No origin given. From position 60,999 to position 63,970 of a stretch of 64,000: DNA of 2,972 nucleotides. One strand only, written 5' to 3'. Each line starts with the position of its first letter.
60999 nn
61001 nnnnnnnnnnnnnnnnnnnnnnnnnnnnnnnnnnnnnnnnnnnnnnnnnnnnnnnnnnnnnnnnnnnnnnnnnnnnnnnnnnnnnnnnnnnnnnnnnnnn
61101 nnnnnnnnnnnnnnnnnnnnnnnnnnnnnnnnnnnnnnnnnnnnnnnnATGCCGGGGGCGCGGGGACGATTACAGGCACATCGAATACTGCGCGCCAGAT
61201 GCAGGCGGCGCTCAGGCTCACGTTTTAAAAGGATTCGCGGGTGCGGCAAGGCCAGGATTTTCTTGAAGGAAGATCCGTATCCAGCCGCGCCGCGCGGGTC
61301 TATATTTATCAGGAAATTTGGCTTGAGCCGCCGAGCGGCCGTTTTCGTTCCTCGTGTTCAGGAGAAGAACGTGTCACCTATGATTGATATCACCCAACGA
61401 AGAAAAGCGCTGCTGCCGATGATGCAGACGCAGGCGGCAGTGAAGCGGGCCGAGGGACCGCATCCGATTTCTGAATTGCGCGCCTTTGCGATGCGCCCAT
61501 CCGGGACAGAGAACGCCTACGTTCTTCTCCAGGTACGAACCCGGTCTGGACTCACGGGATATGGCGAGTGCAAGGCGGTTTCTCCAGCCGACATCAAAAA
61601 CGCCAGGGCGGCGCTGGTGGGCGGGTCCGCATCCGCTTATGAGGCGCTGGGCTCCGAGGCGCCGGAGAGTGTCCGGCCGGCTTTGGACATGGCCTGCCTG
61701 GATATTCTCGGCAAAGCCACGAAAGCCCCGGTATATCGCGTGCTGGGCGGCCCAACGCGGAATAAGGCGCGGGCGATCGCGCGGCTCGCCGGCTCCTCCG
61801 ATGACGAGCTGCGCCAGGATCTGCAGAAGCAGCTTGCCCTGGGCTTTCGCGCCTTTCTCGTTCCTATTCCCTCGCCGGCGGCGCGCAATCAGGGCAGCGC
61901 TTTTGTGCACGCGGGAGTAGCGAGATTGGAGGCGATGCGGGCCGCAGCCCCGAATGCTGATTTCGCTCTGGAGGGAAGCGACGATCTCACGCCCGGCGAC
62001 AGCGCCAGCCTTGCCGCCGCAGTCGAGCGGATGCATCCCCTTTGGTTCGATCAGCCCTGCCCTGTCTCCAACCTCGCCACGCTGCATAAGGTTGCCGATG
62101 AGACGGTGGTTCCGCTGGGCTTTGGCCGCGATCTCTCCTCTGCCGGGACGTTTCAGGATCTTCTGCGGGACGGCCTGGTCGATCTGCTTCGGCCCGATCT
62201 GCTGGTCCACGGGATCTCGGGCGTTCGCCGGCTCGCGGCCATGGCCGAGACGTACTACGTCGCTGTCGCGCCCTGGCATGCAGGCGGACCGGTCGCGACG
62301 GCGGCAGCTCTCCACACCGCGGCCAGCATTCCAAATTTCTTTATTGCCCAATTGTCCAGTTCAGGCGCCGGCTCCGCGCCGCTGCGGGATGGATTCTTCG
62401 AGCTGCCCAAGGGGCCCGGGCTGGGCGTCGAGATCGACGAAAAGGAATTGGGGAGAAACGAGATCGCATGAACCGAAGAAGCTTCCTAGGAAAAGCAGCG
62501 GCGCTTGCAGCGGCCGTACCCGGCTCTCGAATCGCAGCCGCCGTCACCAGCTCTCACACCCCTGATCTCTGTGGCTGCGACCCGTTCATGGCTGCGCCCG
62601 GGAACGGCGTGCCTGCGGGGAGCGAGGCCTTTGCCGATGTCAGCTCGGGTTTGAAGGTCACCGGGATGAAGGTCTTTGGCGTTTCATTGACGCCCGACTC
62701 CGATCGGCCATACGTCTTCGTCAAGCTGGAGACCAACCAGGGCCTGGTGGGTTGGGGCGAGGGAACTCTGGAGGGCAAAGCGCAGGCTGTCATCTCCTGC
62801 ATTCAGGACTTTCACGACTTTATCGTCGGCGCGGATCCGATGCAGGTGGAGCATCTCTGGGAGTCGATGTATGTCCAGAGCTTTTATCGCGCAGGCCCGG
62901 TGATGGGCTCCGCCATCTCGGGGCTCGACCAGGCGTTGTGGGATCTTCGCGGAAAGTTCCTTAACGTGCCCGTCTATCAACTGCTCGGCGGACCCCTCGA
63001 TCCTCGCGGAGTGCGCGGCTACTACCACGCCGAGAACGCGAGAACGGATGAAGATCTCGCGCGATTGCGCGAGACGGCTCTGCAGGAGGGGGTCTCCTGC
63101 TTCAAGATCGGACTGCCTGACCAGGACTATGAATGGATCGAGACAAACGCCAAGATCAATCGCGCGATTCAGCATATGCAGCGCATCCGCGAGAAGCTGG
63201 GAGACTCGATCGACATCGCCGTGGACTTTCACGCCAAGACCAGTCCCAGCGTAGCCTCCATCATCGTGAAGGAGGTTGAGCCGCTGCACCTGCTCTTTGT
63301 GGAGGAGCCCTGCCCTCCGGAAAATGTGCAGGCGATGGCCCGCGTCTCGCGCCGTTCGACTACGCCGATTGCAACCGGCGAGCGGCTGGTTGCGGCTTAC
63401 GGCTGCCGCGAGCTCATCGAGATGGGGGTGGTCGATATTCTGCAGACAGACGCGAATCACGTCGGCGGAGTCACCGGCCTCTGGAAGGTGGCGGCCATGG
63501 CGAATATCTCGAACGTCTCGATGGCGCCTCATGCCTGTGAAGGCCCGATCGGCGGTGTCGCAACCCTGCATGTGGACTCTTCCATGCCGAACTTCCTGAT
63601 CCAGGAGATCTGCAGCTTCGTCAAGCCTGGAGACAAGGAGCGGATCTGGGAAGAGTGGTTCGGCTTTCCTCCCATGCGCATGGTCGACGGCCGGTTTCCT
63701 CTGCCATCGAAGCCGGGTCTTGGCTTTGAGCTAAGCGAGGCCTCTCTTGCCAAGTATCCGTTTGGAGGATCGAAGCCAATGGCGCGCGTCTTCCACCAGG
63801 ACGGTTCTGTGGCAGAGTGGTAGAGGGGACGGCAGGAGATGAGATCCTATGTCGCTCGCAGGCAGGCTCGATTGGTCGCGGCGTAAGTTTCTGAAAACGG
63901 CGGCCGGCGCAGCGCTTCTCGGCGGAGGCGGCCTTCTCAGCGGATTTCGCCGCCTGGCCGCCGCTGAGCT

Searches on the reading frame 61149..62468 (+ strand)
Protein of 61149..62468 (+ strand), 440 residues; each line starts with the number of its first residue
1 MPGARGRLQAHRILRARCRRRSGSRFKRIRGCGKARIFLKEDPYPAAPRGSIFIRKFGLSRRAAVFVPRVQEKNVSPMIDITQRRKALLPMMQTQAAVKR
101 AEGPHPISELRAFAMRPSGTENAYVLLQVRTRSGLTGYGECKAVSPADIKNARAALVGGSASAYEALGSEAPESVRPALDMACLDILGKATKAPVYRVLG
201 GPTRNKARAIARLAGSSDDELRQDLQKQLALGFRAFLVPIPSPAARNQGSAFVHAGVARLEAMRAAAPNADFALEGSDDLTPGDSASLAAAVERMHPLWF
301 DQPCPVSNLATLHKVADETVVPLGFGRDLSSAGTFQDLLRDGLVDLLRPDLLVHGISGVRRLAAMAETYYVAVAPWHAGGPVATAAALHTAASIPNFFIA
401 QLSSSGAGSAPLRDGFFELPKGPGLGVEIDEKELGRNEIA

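Call 55: search_protein_families(library=pfam, proteins=[window:61149-62468:+], max_evalue=0.00001)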
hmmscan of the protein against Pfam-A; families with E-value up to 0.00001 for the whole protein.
window:61149-62468:+ (440 aa): 2 families
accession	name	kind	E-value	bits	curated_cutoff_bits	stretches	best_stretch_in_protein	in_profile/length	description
PF13378.12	MR_MLE_C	-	1.1e-36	127.1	29.4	1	224-432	5-218/219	Enolase C-terminal domain-like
PF02746.21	MR_MLE_N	-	9.4e-08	32.7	22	1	120-200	24-117/117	Mandelate racemase / muconate lactonizing enzyme, N-terminal domain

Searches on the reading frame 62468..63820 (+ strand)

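Call 55: search_protein_families(library=pfam, proteins=[window:62468-63820:+], max_evalue=0.00001)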
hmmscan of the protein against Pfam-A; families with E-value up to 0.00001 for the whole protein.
window:62468-63820:+ (451 aa): 2 families
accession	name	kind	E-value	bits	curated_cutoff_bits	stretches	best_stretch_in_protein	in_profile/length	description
PF13378.12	MR_MLE_C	-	2.4e-53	181.5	29.4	1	199-425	5-218/219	Enolase C-terminal domain-like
PF02746.21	MR_MLE_N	-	2.2e-23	83.1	22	1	71-174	17-117/117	Mandelate racemase / muconate lactonizing enzyme, N-terminal domain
